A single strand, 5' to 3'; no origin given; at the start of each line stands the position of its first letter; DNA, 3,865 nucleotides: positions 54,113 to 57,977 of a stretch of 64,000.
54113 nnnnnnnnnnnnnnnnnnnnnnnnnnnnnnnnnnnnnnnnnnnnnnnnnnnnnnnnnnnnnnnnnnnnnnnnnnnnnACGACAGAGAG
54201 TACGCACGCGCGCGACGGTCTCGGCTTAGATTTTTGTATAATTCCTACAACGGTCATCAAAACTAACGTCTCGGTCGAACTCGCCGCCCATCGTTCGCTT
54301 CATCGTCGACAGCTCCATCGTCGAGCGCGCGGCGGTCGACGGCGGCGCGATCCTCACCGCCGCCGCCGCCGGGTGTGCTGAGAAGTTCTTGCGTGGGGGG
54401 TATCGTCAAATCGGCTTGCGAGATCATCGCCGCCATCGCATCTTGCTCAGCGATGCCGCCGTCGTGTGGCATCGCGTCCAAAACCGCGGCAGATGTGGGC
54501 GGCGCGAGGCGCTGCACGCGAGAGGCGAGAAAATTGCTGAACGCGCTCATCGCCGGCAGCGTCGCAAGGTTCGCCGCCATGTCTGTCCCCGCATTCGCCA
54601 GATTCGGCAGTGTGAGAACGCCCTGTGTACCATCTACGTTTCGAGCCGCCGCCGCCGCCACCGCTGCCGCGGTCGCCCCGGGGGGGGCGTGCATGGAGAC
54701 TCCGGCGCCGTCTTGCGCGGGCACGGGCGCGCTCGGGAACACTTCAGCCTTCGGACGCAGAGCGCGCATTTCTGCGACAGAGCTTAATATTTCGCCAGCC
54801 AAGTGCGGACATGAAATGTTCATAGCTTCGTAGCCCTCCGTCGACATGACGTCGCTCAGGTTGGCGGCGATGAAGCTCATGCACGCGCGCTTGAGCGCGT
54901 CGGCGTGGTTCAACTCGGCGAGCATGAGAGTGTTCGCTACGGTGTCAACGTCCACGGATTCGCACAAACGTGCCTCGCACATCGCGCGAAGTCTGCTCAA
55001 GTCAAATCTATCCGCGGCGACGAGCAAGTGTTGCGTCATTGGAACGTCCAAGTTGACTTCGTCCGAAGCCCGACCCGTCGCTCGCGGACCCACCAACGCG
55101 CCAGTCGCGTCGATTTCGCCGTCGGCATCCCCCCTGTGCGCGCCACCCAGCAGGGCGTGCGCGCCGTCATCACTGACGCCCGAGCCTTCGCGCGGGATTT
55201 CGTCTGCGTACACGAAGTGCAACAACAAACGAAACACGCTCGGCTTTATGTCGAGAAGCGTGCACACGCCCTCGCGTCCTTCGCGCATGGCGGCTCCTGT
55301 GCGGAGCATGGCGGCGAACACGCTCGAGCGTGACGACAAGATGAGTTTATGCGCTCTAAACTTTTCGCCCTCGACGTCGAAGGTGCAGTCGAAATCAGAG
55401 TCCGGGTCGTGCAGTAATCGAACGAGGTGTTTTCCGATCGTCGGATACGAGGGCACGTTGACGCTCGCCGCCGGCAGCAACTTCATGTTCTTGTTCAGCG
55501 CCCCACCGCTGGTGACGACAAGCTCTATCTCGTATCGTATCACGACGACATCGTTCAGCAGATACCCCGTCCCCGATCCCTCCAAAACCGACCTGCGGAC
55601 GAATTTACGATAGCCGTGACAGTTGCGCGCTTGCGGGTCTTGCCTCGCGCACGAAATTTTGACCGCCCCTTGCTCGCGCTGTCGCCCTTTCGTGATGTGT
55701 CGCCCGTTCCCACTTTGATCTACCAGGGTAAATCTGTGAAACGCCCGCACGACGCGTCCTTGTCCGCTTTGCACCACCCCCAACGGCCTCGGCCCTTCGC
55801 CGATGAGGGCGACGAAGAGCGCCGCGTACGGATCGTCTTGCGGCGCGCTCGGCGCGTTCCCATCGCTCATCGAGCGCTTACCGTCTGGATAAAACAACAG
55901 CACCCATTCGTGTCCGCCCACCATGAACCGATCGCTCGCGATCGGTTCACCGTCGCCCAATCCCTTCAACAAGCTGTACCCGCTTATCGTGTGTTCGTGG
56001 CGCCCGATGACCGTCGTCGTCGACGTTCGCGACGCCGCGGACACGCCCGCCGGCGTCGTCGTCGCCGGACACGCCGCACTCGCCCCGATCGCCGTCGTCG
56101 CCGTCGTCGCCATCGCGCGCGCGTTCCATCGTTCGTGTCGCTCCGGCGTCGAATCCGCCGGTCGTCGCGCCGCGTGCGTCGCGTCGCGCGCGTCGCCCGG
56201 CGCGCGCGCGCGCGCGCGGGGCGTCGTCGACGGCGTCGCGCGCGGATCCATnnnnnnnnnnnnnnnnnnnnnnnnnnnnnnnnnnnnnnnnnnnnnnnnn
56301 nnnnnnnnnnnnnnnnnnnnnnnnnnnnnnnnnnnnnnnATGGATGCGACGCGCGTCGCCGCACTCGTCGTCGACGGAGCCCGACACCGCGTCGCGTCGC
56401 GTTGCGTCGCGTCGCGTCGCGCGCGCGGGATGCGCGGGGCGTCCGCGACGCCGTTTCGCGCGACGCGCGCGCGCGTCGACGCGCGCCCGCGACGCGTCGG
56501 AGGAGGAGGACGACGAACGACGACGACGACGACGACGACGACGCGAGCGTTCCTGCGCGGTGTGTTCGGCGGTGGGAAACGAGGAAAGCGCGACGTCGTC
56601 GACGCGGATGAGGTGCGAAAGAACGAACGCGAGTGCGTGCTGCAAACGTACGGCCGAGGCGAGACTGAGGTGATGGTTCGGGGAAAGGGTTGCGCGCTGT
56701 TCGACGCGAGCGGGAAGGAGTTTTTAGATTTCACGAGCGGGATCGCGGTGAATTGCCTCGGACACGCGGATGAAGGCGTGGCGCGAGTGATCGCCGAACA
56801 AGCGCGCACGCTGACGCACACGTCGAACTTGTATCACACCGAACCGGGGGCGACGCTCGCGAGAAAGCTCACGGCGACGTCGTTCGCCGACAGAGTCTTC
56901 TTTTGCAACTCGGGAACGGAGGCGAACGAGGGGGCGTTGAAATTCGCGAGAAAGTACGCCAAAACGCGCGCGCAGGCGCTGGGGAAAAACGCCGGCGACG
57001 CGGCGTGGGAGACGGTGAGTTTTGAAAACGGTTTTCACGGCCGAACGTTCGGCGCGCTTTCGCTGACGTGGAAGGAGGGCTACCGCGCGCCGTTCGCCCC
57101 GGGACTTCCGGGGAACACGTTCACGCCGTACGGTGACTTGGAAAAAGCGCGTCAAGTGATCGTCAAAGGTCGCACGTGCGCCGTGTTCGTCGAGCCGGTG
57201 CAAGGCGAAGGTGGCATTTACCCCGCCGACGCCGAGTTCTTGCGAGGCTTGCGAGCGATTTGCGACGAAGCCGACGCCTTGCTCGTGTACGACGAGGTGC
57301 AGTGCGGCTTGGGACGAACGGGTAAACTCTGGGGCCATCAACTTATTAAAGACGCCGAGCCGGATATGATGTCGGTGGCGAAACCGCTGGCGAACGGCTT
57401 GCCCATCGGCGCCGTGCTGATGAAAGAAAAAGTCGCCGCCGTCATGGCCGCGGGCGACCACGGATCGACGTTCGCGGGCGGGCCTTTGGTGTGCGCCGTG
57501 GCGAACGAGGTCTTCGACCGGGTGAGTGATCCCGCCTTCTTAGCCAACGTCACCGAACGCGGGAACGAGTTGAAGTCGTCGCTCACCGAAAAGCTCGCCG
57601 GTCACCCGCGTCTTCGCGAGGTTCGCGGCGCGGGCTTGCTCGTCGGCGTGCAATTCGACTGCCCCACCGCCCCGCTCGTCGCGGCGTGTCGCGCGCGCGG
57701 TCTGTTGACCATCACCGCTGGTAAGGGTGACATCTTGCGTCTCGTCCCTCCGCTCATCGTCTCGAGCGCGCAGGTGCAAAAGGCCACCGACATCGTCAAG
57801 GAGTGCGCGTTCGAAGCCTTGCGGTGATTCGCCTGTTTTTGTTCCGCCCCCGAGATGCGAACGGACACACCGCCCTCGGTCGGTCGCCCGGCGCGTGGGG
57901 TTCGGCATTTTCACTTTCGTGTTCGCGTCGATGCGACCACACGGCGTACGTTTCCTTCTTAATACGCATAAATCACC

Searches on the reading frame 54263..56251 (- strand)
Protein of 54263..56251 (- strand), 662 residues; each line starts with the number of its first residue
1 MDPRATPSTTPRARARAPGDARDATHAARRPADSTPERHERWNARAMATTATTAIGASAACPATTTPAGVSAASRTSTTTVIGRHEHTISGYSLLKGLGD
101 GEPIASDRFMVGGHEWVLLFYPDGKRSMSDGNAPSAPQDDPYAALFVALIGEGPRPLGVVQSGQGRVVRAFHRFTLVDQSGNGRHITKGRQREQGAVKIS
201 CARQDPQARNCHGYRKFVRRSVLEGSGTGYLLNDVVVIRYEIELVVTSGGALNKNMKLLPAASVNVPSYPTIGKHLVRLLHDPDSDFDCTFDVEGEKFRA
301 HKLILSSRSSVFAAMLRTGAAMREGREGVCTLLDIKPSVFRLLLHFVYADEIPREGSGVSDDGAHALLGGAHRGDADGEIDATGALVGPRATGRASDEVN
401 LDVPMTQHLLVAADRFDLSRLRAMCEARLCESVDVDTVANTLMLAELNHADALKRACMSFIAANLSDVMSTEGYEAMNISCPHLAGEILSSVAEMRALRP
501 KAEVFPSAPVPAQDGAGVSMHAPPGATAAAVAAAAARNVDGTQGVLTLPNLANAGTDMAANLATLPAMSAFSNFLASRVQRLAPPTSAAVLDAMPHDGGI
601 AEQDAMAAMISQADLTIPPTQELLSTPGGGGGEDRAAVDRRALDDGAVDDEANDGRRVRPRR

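Call 8: search_protein_families(library=pfam, proteins=[window:54263-56251:-])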
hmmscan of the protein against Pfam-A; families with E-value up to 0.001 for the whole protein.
window:54263-56251:- (662 aa): 3 families
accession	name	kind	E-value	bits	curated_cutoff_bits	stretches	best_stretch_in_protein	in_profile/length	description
PF00651.37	BTB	-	1.2e-18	67.7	20.5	1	283-355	7-79/110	BTB/POZ domain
PF22486.2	MATH_2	-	3.5e-16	60.1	32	2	85-129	2-46/136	MATH domain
PF24570.1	BACK_BPM_SPOP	-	2.1e-15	57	27.4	1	437-489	1-55/55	BPM/SPOP, BACK domain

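Call 31: find_homologous_proteins(query=window:54266-56251:-, max_evalue=1e-30)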
Query window:54266-56251:- (662 aa): 187 proteins with E <= 1e-30 among 8000 candidates; the best 120 are listed.
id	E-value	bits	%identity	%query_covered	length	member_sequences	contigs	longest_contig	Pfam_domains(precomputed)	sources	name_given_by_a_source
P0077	0.0e+0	1465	100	100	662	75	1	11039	PF22486.3,PF00651.38,PF24570.2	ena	-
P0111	0.0e+0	1462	100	100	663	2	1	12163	PF22486.3,PF00651.38,PF24570.2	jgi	-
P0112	0.0e+0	1460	100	100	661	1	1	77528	PF22486.3,PF00651.38,PF24570.2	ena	-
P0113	0.0e+0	1457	99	100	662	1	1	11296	PF22486.3,PF00651.38,PF24570.2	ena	-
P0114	0.0e+0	1456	99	100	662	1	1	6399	PF22486.3,PF00651.38,PF24570.2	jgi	-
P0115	1.2e-268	911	100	61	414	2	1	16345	PF22486.3,PF00651.38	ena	-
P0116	1.2e-245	835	80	74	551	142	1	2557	PF22486.3,PF00651.38,PF24570.2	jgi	jgi:speckle-type POZ protein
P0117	6.8e-244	829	79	74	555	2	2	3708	PF22486.3,PF00651.38,PF24570.2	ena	-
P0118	3.7e-243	827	69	91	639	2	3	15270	PF22486.3,PF00651.38,PF24570.2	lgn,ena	-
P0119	4.6e-243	827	69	90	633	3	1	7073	PF22486.3,PF00651.38,PF24570.2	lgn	-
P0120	7.1e-243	826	75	80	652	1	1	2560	PF22486.3,PF00651.38,PF24570.2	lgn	-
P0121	1.9e-239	815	68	90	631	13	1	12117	PF22486.3,PF00651.38,PF24570.2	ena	-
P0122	3.1e-236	804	66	87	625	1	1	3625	PF22486.3,PF00651.38,PF24570.2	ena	-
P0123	1.6e-226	772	67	83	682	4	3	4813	PF22486.3,PF00651.38,PF24570.2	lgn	-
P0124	1.8e-225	768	66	82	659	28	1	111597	PF22486.3,PF00651.38,PF24570.2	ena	-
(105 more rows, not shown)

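Call 33: find_encoding_contigs(protein=P0118, flank=6000, max_places=1)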
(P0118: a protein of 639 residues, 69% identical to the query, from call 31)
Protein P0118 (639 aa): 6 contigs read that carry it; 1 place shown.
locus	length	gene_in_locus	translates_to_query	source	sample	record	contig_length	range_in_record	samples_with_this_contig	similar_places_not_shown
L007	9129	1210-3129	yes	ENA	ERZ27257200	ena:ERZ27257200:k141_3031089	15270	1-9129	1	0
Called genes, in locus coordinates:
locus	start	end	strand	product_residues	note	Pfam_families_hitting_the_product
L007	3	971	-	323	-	?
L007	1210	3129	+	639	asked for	PF22486:MATH_2, PF00651:BTB, PF24570:BACK_BPM_SPOP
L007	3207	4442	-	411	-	PF03407:Nucleotid_trans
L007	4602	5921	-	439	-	-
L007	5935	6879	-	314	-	-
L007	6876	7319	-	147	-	-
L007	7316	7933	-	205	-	PF04640:PLATZ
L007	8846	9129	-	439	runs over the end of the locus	PF00202:Aminotran_3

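Call 34: find_encoding_contigs(protein=P0121, flank=6000, max_places=1)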
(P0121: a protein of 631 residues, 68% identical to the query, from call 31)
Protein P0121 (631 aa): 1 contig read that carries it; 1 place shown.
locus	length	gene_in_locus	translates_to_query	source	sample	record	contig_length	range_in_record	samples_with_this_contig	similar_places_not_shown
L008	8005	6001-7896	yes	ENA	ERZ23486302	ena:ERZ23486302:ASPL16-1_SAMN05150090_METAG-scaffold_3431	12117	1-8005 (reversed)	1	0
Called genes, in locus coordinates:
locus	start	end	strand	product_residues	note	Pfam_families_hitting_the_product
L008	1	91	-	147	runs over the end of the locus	-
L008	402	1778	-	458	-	PF00202:Aminotran_3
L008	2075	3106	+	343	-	-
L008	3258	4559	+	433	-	PF03407:Nucleotid_trans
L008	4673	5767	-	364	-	PF08190:PIH1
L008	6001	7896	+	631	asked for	PF22486:MATH_2, PF00651:BTB, PF24570:BACK_BPM_SPOP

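Call 35: find_encoding_contigs(protein=P0124, flank=6000, max_places=1)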
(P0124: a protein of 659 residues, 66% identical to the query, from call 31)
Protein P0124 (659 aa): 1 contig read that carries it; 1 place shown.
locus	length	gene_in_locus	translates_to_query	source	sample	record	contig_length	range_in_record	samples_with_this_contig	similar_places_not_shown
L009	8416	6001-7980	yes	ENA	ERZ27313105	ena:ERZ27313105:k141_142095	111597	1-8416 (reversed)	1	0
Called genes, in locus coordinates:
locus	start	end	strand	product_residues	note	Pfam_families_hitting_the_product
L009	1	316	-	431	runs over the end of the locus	PF03407:Nucleotid_trans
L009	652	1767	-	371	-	PF08190:PIH1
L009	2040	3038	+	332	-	-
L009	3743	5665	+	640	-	-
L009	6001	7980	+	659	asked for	PF22486:MATH_2, PF00651:BTB, PF24570:BACK_BPM_SPOP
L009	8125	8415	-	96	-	?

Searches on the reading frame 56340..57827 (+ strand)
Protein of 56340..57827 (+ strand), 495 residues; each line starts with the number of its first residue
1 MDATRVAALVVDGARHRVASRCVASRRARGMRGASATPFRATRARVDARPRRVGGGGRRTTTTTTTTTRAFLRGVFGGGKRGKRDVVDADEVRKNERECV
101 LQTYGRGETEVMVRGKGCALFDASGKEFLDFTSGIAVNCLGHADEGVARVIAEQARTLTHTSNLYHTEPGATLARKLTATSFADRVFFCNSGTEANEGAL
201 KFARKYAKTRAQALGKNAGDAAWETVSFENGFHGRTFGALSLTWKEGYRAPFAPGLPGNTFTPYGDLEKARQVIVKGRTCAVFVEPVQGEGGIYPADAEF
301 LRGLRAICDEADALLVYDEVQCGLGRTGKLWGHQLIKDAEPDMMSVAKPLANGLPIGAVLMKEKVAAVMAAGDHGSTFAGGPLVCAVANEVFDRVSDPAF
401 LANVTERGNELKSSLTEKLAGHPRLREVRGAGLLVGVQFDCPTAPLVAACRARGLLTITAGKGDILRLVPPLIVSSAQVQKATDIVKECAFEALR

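Call 8: search_protein_families(library=pfam, proteins=[window:56340-57827:+])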
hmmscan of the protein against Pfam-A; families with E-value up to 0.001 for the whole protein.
window:56340-57827:+ (495 aa): 1 family
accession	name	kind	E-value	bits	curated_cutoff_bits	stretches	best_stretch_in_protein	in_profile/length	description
PF00202.27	Aminotran_3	-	9.7e-111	370.7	30.5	1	111-489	12-402/403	Aminotransferase class-III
